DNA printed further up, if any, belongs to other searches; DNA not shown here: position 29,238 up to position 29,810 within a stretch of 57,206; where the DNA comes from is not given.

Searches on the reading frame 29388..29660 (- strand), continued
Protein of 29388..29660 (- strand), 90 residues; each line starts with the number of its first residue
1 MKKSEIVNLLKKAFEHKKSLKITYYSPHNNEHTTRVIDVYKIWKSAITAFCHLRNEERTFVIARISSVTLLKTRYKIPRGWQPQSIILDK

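Call 53: search_protein_families(library=pfam, proteins=[L027:3074-3763:+, L027:4857-5306:+, L019:2247-3170:-, L019:3164-3781:-, L028:4705-5379:+, L028:5349-6161:+, L007:3506-4096:+, L019:4267-4569:+, L023:2707-3864:+], max_evalue=0.01)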
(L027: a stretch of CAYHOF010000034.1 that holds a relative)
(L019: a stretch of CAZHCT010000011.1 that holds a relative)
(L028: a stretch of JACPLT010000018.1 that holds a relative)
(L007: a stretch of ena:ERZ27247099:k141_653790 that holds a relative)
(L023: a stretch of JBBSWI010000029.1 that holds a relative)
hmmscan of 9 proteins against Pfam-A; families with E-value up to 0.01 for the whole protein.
L027:3074-3763:+ (229 aa): 0 families

L027:4857-5306:+ (149 aa): 0 families

L019:2247-3170:- (307 aa): 2 families
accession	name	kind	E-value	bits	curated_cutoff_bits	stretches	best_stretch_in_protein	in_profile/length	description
PF08843.17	AbiEii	-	4.4e-26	92.7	22.5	1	36-269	6-200/238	Nucleotidyl transferase AbiEii toxin, Type IV TA system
PF16188.10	Peptidase_M24_C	-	0.0057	17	28.9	0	219-253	15-49/63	C-terminal region of peptidase_M24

L019:3164-3781:- (205 aa): 0 families

L028:4705-5379:+ (224 aa): 0 families

L028:5349-6161:+ (270 aa): 1 family
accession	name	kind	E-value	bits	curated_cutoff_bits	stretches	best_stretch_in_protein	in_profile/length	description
PF08843.17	AbiEii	-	1.5e-28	100.8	22.5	1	45-239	15-235/238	Nucleotidyl transferase AbiEii toxin, Type IV TA system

L007:3506-4096:+ (196 aa): 0 families

L019:4267-4569:+ (100 aa): 0 families

L023:2707-3864:+ (385 aa): 6 families
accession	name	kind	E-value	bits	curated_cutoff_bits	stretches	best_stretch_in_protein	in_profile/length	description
PF13173.12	AAA_14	-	3.3e-27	95.5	27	1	39-169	2-129/129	AAA domain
PF13635.12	DUF4143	-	9.1e-19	68.2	28.1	1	219-354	2-159/160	Domain of unknown function (DUF4143)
PF01637.24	ATPase_2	-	1.1e-09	38.9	33.2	2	128-201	145-222/225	ATPase domain predominantly from Archaea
PF13401.12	AAA_22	-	0.0011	19.8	27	0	38-116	4-82/130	AAA domain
PF25199.1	nSTAND_NTPase5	-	0.0041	17.4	34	1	37-136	39-130/145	Novel STAND NTPase 5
PF20720.3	nSTAND3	-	0.0087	16.2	27.2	0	30-166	8-123/155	Novel STAND NTPase 3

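Call 54: find_related_loci(query=window:29388-29660:-, collection=metagenome_contigs, flank=3500)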
Query window:29388-29660:- (90 aa) in metagenome_contigs; peptide patterns used: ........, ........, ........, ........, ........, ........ (x = any residue, [..] = any of these).
283 stretches matched a pattern; 34 encode a relative of the query (tblastn E <= 1e-3); 34 distinct loci.
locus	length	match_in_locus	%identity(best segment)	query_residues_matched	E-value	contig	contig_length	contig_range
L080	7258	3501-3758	50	2-87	1e-26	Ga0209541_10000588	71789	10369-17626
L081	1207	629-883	51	3-87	2e-25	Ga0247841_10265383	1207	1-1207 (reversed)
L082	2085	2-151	60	41-90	3e-16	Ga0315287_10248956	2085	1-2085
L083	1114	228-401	41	7-60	5e-10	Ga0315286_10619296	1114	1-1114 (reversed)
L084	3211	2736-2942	41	12-72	9e-10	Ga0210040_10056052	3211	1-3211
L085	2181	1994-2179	37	3-60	1e-9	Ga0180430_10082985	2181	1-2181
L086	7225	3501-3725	36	6-72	5e-9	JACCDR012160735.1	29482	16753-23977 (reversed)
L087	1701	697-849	42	9-65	4e-9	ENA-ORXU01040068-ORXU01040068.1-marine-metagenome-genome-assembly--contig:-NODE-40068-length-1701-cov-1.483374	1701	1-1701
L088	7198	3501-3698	35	7-68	2e-8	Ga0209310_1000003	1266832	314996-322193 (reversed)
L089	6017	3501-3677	38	3-67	1e-8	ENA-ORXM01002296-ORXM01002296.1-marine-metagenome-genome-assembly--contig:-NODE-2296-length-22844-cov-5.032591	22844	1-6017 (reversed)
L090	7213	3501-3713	34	7-74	2e-8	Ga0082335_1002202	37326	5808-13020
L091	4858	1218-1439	39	15-83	5e-8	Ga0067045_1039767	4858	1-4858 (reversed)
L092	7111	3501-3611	51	45-81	2e-7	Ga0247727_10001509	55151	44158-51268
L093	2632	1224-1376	45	25-73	1e-7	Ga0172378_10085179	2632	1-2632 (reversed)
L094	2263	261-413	45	25-70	1e-7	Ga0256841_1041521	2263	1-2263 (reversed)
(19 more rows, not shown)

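Call 57: search_solved_structures(query=A2, max_evalue=1, show_alignments=2)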
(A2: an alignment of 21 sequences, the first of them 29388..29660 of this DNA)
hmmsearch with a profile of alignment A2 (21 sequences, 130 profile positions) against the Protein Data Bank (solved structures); distinct sequences matched with E-value up to 1: 11.
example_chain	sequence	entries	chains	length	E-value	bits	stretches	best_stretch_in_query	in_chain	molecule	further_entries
6sj9_A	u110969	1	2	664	3.1e-05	27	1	48-107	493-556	Proteasome accessory factor B/C (PafBC)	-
7p5x_AX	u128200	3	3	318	0.00042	23.3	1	49-113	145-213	PafC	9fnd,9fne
8bnv_A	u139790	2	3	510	0.013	18.5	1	21-107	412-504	AAA family ATPase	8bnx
7t8k_A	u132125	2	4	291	0.029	17.4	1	46-110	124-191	BrxR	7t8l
2dgx_A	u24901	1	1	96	0.032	17.3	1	37-82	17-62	KIAA0430 protein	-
8bns_A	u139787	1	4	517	0.059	16.4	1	44-106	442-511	AAA ATPase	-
7p5x_AY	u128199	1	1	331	0.11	15.5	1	31-109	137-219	Transcriptional regulator-like protein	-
9fnd_X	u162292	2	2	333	0.11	15.5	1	31-109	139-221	Transcriptional regulator-like protein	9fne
7qfz_A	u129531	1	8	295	0.16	15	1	43-115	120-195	WYL domain-containing protein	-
7tb6_A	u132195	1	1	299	0.44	13.6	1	45-106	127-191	S. maltophilia CapW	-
7tb5_A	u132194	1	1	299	0.49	13.4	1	45-109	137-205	WYL domain-containing protein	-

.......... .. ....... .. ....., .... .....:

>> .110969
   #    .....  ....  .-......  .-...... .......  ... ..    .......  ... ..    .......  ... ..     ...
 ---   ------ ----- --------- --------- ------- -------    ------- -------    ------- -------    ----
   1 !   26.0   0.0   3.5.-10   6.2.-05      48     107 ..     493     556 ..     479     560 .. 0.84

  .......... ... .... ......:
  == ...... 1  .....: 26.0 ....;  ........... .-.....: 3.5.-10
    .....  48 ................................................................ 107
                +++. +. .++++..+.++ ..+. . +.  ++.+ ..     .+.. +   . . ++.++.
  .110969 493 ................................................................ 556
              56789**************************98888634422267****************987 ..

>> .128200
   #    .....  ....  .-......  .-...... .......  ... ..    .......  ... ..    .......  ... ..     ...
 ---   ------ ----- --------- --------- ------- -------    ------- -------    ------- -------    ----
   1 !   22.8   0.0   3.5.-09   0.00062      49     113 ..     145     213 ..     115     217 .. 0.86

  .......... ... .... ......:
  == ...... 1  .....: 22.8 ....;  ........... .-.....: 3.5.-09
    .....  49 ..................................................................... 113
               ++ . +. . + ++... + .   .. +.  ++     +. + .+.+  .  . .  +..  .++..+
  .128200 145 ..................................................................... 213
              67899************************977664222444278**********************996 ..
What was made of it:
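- Closest known: WYL1, the accessory protein of type VI-D CRISPR. Different: No sequence match to WYL1 appeared in the PDB profile search (call 57).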

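Call 63: predict_structure(alignment_id=A2)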
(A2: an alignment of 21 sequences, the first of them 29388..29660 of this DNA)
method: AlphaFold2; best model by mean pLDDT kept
length: 90 residues; sequences in the alignment: 21
mean_pLDDT: 85.6   pTM: 0.75
mean pLDDT of the five models: 85.6, 85.5, 85.4, 84.8, 82.9
residues with pLDDT >= 90: 56; 70-90: 23; 50-70: 5; < 50: 6
segments of 3 or more residues with pLDDT < 50: 85-90
pLDDT, mean of each block of 10 residues (from residue 1): 93 95 85 92 92 88 95 83 49
secondary structure, 60 per line:
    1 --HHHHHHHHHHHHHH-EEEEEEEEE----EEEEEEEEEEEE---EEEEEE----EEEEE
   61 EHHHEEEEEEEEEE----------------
elements in order: H3-16 E18-26 E31-42 E46-51 E56-61 E65-74
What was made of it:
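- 29388..29660 (-): Solo WYL domain protein, 90 aa: one helix plus a five-stranded Sm-like barrel, with no HTH and no WCX domain. AF2 pLDDT 85.6 (call 63).
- On WYL domain proteins: AF2 model with H3-16 and five strands, pLDDT 85.6 (call 63).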

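Call 66: fold_search(model_id=the predicted structure, library=pdb)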
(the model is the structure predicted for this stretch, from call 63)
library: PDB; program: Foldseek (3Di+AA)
matches with E <= 10: 1253; with E <= 0.001: 17
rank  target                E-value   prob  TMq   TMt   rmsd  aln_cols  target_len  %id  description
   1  7qfz_D                2.6e-05  1.00  0.72  0.23   1.8        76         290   28  BrxR, a WYL-domain containing transcriptional regulator (released 2022-05-18)
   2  7qfz_A                2.8e-05  1.00  0.72  0.24   1.8        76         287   28  BrxR, a WYL-domain containing transcriptional regulator (released 2022-05-18)
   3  7qfz_C                3.0e-05  1.00  0.73  0.24   1.5        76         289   28  BrxR, a WYL-domain containing transcriptional regulator (released 2022-05-18)
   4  7qfz_B                3.5e-05  1.00  0.71  0.23   1.6        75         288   28  BrxR, a WYL-domain containing transcriptional regulator (released 2022-05-18)
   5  7qfz_H                4.0e-05  1.00  0.72  0.25   1.6        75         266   28  BrxR, a WYL-domain containing transcriptional regulator (released 2022-05-18)
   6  7qfz_G                4.5e-05  1.00  0.72  0.24   1.7        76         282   28  BrxR, a WYL-domain containing transcriptional regulator (released 2022-05-18)
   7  7qfz_E                5.3e-05  1.00  0.72  0.24   1.8        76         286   28  BrxR, a WYL-domain containing transcriptional regulator (released 2022-05-18)
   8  9fnd_Y                7.6e-05  1.00  0.77  0.24   3.2        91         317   22  Transcriptional activator PafBC bound to mycobacterial RNA polymerase (released 2025-02-12)
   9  7t8k_B                1.0e-04  1.00  0.74  0.26   2.1        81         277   20  BrxR from Acinetobacter BREX type I phage restriction system bound to DNA (released 2022-05-18)
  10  6sj9_A                1.1e-04  1.00  0.69  0.11   3.0        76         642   21  Proteasome accessory factor B/C (PafBC) of Arthrobacter aurescens (released 2019-10-16)
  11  6sj9_B                1.2e-04  1.00  0.71  0.11   2.3        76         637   21  Proteasome accessory factor B/C (PafBC) of Arthrobacter aurescens (released 2019-10-16)
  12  7tb5                  2.3e-04  1.00  0.76  0.27   1.4        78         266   19  Structure of P. aeruginosa PA17 CapW (released 2022-01-19)
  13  9fnd_X                6.5e-04  1.00  0.74  0.22   3.6        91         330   18  Transcriptional activator PafBC bound to mycobacterial RNA polymerase (released 2025-02-12)
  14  7t8l_B                8.7e-04  1.00  0.74  0.26   2.0        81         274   20  BrxR from Acinetobacter BREX type I phage restriction system (released 2022-05-18)
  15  7t8l_A                9.2e-04  1.00  0.75  0.25   2.1        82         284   20  BrxR from Acinetobacter BREX type I phage restriction system (released 2022-05-18)
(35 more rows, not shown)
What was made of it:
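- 29388..29660 (-): Foldseek hits BrxR, PafBC, CapW and DriD (call 66).
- On WYL domain proteins: Foldseek hits to WYL domains (call 66).
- Checked: The AlphaFold model has pLDDT 85.6 (call 63), and Foldseek's top hits are the BrxR, PafBC, CapW and DriD WYL domains with TM 0.72-0.77 (call 66).
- The closest structural relatives are all transcription factors (call 66).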

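Call 76: search_protein_families(library=pfam, proteins=[P0005, P0009, P0013, P0022, L021:4281-4568:+, L011:5397-5693:+], max_evalue=1)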
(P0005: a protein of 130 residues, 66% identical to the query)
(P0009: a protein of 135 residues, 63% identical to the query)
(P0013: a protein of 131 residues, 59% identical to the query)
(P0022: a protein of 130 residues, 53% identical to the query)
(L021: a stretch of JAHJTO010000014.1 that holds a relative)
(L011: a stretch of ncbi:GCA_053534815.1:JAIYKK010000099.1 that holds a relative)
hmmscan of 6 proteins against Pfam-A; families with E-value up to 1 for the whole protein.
P0005 (130 aa): 5 families
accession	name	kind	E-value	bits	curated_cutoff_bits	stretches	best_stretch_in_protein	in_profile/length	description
PF13280.12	WYL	-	2.1e-12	47.3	21.8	1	48-109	4-69/70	WYL domain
PF03965.22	Penicillinase_R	-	0.023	15.5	22.6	1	13-72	9-69/115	Penicillinase repressor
PF09001.16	DUF1890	-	0.035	14.9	25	1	14-106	29-119/141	Domain of unknown function (DUF1890)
PF08863.15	YolD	-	0.08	13.5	27.5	1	44-108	30-93/94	YolD-like protein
PF03923.18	Lipoprotein_16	-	0.1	12.8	25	1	6-56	7-58/159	Uncharacterized lipoprotein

P0009 (135 aa): 9 families
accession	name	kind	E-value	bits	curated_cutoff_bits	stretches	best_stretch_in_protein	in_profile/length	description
PF13280.12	WYL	-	7.4e-11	42.3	21.8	1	54-113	5-68/70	WYL domain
PF08863.15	YolD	-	0.0032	18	27.5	1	46-110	27-90/94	YolD-like protein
PF23357.1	DUF7088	-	0.015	15.9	27.8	1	29-77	12-70/105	Domain of unknown function (DUF7088)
PF17545.7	DUF5461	-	0.048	14.4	25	1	47-82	2-37/93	Family of unknown function (DUF5461)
PF03449.20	GreA_GreB_N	-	0.049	14.3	24.5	1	6-37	1-32/71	Transcription elongation factor, N-terminal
PF06856.16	AcMNPV_Orf17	-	0.073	13.2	22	1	18-48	82-113/121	Autographa californica nuclear polyhedrosis virus (AcMNPV), Orf17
PF18225.7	AbfS_sensor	-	0.11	12.7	26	1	26-54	7-34/65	Sensor histidine kinase (AbfS) sensor domain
PF15637.11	Tox-HNH-HHH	-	0.18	12.6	26.1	1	52-107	34-90/103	HNH/Endo VII superfamily nuclease toxin with a HHH motif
PF15935.10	RnlA_toxin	-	0.19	12.5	27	1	50-98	14-61/87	RNase LS, bacterial toxin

P0013 (131 aa): 10 families
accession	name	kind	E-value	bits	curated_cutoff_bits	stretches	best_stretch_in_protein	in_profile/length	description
PF13280.12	WYL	-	1.1e-11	45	21.8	1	49-110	4-69/70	WYL domain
PF08863.15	YolD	-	0.0016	19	27.5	1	23-82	8-67/94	YolD-like protein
PF09001.16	DUF1890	-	0.026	15.3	25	1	31-100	42-112/141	Domain of unknown function (DUF1890)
PF14966.11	DNA_repr_REX1B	-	0.027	15.5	24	1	7-48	52-93/94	DNA repair REX1-B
PF01858.22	RB_A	-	0.033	14.5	25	1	10-95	14-100/196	Retinoblastoma-associated protein A domain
PF14842.11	FliG_N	-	0.062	14.4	25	1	1-38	12-49/104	FliG N-terminal domain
PF07082.17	DUF1350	-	0.062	13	27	1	12-100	119-205/250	Protein of unknown function (DUF1350)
PF24840.1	NTF2_SigF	-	0.21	11.8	25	1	19-84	3-62/170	SigF NTF2-like domain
PF07499.19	RuvA_C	-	0.26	12.2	24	1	5-30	16-41/47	RuvA, C-terminal domain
PF15579.11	Imm52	-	0.31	11.1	25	1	28-114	44-130/233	Immunity protein 52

P0022 (130 aa): 3 families
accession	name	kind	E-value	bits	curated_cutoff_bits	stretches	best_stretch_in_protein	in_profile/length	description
PF13280.12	WYL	-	1.1e-11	45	21.8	1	48-107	4-67/70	WYL domain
PF01441.24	Lipoprotein_6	-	0.0023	18.4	27.8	1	9-114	20-129/170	Lipoprotein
PF18982.5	JetA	-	0.011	14.8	26.2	1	9-105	327-424/434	Wadjet protein JetA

L021:4281-4568:+ (95 aa): 1 family
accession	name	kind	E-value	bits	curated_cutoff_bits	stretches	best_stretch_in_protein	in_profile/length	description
PF14106.11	DUF4279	-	0.013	16.2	25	1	33-73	48-83/116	Domain of unknown function (DUF4279)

L011:5397-5693:+ (98 aa): 2 families
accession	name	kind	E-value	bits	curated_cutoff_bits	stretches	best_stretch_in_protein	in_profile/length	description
PF22382.1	EndoS_helical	-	0.079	13.2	26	1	39-62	15-38/64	Endo-beta-N-acetylglucosaminidase, helical bundle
PF22709.1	Mu_Gam-Sipho_Gp157-TOTE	-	0.49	10.8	27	1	28-61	9-42/63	Mu Gam/Sipho_Gp157-like domain of the TOTE conflict systems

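Call 92: find_encoding_contigs(protein=P0006, flank=3500, max_places=4)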
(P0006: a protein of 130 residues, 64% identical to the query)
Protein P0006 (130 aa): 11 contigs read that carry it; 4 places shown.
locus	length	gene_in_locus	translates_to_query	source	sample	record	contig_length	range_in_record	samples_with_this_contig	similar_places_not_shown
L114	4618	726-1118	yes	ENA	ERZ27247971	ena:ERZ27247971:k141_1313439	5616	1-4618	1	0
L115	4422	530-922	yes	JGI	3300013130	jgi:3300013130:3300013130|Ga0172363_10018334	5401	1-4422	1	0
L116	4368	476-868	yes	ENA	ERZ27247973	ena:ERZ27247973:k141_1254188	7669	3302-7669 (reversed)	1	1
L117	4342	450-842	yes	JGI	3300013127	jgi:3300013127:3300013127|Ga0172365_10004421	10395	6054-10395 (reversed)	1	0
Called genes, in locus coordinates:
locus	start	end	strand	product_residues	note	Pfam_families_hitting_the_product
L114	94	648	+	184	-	-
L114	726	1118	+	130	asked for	PF13280:WYL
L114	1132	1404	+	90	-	-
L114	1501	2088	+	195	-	PF13412:HTH_24 (faint), PF22014:DUF6932 (faint)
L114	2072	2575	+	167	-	PF05168:HEPN (weak)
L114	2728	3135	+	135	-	PF01325:Fe_dep_repress, PF01047:MarR (faint), PF12802:MarR_2 (faint), PF02742:Fe_dep_repr_C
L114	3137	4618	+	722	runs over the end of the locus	-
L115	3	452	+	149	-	?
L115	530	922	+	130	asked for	PF13280:WYL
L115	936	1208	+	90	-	-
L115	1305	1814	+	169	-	PF13412:HTH_24 (faint), PF22014:DUF6932 (weak)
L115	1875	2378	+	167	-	PF05168:HEPN (weak)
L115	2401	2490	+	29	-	-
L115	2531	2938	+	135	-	PF01325:Fe_dep_repress, PF01047:MarR (faint), PF12802:MarR_2 (faint), PF02742:Fe_dep_repr_C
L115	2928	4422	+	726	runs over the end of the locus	-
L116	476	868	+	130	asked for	PF13280:WYL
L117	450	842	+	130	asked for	PF13280:WYL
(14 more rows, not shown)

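Call 94: search_protein_representatives(protein=window:29388-29660:-)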
Query: 90 residues. Proteins with E-value up to 0.001 (for the whole library): 195; up to 1e-10: 8; up to 1e-30: 0. The best 150 are listed.
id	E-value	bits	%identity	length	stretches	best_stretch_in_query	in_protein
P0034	3.7e-27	110.1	57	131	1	3-90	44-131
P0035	2.2e-19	85.3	47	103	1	3-87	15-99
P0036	5.9e-17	77.5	51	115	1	15-87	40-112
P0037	8.0e-16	73.9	44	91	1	2-87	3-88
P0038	1.0e-15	73.5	45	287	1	3-90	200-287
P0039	2.2e-14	69.3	34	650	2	10-84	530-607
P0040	3.1e-11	59.3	63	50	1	44-89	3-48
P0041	7.6e-11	58.0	46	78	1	4-66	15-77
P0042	9.7e-10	54.5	40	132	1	7-84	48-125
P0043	1.9e-09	53.6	41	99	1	5-82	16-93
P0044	3.6e-09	52.7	39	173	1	5-89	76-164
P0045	4.2e-09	52.5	35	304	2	11-73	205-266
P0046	6.2e-08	48.7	40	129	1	5-82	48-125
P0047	6.8e-08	48.6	35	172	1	5-81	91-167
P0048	1.1e-07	47.9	36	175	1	10-83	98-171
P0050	1.7e-07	47.3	41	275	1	7-84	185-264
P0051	2.7e-07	46.7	42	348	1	5-75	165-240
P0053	6.0e-07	45.6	47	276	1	28-84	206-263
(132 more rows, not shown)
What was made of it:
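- The subfamily is narrow: 8 clusters at E of 1e-10 or better among 1.84 billion representatives (call 94).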
